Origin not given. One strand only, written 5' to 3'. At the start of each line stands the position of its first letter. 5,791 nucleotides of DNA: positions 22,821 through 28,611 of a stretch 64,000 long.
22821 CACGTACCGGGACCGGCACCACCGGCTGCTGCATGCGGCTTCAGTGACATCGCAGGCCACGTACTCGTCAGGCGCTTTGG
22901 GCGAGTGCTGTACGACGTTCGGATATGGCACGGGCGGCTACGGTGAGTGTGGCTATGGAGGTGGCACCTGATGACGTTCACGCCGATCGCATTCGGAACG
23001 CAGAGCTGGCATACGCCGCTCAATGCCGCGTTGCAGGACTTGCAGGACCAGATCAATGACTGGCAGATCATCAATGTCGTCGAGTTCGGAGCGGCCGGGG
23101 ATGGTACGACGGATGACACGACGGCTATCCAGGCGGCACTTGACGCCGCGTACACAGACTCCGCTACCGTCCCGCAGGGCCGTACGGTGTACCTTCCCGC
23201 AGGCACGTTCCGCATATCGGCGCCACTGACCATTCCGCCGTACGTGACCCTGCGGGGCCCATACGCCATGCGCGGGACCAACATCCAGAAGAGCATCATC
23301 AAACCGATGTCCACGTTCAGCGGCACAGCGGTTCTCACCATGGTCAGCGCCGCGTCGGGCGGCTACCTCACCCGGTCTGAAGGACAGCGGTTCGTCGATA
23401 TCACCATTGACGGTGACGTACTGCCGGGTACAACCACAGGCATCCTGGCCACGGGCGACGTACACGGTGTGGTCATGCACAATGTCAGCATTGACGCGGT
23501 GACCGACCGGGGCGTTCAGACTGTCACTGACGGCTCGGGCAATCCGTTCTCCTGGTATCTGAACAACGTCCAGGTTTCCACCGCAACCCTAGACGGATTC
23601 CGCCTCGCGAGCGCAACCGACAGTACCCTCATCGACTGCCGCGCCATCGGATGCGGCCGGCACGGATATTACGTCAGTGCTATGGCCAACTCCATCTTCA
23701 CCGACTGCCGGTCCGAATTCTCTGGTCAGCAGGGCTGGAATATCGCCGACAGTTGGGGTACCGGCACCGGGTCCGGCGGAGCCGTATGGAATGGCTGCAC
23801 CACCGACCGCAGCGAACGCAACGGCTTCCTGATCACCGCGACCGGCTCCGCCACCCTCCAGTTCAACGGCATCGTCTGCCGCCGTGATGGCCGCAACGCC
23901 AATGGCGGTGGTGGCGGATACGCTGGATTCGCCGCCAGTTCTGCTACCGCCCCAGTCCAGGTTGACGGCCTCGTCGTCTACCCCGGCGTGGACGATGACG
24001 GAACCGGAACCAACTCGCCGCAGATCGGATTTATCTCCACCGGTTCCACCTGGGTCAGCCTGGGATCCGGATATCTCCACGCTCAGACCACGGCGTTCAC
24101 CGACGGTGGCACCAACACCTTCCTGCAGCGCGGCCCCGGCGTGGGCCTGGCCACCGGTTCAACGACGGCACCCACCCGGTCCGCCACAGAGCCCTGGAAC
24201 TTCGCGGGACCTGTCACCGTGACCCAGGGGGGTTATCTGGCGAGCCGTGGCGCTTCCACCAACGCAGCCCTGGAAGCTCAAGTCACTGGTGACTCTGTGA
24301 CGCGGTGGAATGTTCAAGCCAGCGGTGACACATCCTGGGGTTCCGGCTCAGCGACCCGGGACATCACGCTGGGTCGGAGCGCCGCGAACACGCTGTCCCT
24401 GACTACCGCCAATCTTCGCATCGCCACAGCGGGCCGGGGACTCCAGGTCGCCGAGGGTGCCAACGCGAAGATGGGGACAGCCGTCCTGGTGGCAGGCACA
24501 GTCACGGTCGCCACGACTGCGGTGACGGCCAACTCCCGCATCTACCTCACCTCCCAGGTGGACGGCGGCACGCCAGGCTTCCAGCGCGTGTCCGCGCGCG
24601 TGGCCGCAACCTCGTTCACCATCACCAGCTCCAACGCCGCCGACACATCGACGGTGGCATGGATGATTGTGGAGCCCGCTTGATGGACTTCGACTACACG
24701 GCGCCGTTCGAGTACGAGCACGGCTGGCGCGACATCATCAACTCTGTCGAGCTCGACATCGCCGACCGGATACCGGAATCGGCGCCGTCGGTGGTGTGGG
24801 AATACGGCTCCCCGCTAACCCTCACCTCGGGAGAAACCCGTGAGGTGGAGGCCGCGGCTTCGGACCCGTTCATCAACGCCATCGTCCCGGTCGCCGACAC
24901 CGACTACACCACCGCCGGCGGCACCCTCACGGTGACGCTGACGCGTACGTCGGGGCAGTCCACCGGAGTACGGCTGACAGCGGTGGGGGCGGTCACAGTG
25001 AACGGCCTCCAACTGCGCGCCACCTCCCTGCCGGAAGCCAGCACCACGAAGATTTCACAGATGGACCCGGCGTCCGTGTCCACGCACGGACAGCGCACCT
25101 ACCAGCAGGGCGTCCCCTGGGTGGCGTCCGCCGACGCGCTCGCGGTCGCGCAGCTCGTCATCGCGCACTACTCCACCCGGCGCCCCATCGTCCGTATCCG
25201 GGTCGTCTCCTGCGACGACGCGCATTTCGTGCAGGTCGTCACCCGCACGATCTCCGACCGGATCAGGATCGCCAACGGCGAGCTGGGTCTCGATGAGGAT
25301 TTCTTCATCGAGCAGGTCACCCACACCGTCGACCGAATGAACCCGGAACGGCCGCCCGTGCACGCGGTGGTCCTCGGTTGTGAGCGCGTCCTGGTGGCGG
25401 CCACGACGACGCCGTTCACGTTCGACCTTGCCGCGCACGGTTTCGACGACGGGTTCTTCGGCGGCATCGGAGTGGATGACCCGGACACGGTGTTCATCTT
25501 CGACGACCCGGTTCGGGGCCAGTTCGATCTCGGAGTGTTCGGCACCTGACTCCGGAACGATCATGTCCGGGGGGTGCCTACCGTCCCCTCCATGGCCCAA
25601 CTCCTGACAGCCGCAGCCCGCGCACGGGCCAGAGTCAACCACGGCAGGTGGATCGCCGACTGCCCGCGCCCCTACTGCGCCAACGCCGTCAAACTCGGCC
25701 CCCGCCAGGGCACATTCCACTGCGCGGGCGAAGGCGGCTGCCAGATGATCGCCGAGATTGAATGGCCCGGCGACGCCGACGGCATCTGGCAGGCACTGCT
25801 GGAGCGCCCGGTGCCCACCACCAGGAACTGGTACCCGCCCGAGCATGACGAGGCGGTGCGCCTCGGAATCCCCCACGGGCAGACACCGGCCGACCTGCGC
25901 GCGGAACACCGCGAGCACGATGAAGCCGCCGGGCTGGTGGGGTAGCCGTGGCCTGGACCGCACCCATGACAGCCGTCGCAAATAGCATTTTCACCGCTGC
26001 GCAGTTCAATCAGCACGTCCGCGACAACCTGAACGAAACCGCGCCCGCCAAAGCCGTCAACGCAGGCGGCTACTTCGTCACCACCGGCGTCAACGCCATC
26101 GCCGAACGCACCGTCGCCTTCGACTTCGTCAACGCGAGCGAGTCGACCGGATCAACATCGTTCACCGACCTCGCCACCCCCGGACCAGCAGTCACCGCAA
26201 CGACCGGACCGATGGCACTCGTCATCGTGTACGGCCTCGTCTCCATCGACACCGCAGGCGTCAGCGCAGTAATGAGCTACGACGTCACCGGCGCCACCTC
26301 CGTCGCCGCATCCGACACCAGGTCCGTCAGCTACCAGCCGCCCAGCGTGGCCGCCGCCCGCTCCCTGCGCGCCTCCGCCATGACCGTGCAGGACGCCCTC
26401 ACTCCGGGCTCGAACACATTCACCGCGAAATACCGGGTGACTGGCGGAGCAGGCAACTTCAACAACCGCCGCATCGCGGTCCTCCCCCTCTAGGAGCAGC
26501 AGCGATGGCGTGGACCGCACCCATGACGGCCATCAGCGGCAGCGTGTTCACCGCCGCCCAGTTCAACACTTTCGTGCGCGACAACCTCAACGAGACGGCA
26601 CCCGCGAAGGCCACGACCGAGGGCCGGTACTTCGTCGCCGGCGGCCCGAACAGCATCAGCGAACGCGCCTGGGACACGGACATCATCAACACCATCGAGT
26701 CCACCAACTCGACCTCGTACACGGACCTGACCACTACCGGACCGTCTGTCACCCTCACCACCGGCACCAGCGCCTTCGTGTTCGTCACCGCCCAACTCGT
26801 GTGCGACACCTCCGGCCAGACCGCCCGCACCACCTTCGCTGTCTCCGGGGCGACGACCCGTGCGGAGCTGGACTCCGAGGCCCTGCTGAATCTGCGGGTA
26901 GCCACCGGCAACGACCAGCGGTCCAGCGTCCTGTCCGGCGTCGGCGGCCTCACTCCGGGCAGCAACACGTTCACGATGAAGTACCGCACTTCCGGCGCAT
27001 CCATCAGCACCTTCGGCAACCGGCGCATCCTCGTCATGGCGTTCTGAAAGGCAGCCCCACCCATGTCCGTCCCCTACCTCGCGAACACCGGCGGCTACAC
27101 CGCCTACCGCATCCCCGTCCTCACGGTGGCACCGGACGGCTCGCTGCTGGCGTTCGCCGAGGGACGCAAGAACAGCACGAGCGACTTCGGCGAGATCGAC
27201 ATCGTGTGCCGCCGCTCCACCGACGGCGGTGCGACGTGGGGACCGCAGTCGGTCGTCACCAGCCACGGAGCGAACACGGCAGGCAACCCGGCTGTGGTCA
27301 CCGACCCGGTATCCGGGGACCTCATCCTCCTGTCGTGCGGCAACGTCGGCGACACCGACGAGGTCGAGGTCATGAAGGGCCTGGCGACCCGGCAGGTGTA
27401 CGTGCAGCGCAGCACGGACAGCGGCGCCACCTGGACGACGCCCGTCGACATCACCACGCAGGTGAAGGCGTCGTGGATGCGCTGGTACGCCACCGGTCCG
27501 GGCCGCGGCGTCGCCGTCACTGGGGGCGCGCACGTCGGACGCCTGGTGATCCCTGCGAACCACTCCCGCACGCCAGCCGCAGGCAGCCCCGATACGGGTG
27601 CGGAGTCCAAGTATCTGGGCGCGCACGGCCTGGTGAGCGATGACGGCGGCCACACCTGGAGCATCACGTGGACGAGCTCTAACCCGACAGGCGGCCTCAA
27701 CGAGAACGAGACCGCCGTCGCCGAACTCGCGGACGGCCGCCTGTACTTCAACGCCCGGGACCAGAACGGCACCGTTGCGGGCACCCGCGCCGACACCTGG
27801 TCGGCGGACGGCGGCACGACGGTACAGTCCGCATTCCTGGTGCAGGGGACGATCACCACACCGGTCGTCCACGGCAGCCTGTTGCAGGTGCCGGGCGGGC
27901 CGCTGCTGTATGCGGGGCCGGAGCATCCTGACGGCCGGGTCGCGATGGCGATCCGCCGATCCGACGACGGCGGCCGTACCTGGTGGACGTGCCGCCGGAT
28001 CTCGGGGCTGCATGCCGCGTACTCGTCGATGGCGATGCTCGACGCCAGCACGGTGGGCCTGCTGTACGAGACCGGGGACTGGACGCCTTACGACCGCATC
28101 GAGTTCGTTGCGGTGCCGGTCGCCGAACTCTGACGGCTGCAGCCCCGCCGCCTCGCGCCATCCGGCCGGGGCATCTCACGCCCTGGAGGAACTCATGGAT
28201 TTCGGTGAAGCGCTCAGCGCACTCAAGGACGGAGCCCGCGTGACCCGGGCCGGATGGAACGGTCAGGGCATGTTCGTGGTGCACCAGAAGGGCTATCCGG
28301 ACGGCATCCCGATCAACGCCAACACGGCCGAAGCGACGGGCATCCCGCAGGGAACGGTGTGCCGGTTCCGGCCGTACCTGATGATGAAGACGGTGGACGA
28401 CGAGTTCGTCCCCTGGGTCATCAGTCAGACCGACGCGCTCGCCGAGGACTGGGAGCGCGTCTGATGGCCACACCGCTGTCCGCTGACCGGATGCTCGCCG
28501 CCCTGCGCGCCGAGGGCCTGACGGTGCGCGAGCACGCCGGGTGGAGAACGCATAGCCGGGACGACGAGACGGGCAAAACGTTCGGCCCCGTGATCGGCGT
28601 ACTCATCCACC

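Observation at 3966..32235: Seven-copy non-canonical promoter motif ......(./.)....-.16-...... found only in the late region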

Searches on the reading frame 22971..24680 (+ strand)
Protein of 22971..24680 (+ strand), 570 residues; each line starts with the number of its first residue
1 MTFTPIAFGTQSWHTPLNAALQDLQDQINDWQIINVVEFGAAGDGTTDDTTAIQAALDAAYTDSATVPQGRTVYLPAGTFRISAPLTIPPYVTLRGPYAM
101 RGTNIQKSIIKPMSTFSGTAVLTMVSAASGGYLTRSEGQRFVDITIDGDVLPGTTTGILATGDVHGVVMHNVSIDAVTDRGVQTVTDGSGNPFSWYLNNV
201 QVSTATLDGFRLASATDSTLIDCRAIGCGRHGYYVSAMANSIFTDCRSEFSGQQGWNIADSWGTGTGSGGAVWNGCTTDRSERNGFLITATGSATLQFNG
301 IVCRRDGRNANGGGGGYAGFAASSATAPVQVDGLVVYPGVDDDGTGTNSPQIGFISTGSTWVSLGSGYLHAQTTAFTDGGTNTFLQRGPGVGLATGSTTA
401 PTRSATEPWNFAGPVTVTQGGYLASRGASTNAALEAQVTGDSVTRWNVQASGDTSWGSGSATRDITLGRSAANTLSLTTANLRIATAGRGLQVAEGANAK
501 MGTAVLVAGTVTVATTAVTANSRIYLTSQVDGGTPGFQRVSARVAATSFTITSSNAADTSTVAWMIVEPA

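Call 14: search_protein_families(library=phrogs, proteins=[window:22971-24680:+], max_evalue=0.001)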
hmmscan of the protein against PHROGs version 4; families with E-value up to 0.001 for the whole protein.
window:22971-24680:+ (570 aa): 18 families
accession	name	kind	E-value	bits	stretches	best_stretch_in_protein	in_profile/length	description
phrog_11699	-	tail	1.4e-108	365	2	43-459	61-475/553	minor tail protein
phrog_24355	-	moron, auxiliary metabolic gene and host takeover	5.6e-28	98.8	1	478-570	379-470/470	polysaccharide deacetylase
phrog_2234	-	tail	5.3e-11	42.9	1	25-139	177-275/757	tail spike protein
phrog_7458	-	tail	3.4e-10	39.8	1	24-96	114-181/732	tail spike protein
phrog_15455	-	tail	1.1e-08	35.1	1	19-99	133-208/652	tail fiber protein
phrog_28781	-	tail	2.6e-08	33.4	1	16-175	154-308/644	tail spike protein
phrog_17312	-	tail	3.2e-08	33.3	1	24-144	284-407/792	tail protein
phrog_18522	-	tail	6.2e-08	32.4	1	24-101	165-234/612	tail protein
phrog_14558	-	tail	7e-08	32.2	1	19-66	92-137/740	tail spike protein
phrog_6518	-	tail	1.1e-07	31.4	1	207-361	464-610/793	tail fiber protein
phrog_17212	-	connector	3.9e-07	29.9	1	20-82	128-185/631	pre-neck appendage protein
phrog_4250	-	tail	4.9e-07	29.5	1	30-98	217-285/786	EPS depolymerase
phrog_12123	-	tail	4.4e-06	26.3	1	32-95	83-141/799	tail spike protein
phrog_14442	-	tail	5.9e-06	26.1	1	25-101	184-258/733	tail protein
phrog_20231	-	tail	2.5e-05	24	1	18-65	159-205/691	tail protein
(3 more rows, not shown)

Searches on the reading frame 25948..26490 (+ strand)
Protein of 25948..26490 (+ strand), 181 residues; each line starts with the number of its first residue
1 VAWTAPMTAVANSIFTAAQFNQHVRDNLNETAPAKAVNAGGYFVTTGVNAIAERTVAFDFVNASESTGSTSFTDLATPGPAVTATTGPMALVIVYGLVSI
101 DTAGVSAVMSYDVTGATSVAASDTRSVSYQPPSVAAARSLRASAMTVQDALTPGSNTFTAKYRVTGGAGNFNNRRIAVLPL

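Call 14: search_protein_families(library=phrogs, proteins=[window:25948-26490:+], max_evalue=0.001)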
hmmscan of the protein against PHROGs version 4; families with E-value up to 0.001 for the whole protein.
window:25948-26490:+ (181 aa): 1 family
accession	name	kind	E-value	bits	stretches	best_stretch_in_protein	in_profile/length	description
phrog_7565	-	tail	2.6e-12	46.6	1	59-180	759-880/882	minor tail protein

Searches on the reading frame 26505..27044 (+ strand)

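Call 14: search_protein_families(library=phrogs, proteins=[window:26505-27044:+], max_evalue=0.001)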
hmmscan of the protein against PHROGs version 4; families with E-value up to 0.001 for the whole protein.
window:26505-27044:+ (180 aa): 1 family
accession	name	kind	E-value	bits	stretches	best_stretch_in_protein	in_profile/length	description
phrog_7565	-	tail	3.9e-17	62.6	1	60-177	760-878/882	minor tail protein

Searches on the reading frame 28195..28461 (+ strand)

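Call 22: search_protein_families(library=pfam, proteins=[window:28195-28461:+], max_evalue=0.01)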
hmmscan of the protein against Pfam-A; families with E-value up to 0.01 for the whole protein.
window:28195-28461:+ (89 aa): 1 family
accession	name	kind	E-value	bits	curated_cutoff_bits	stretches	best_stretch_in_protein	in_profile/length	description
PF11195.14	Tad2-like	-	1.8e-25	89.7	25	1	1-87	1-71/73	Thoeris anti-defense 2-like domain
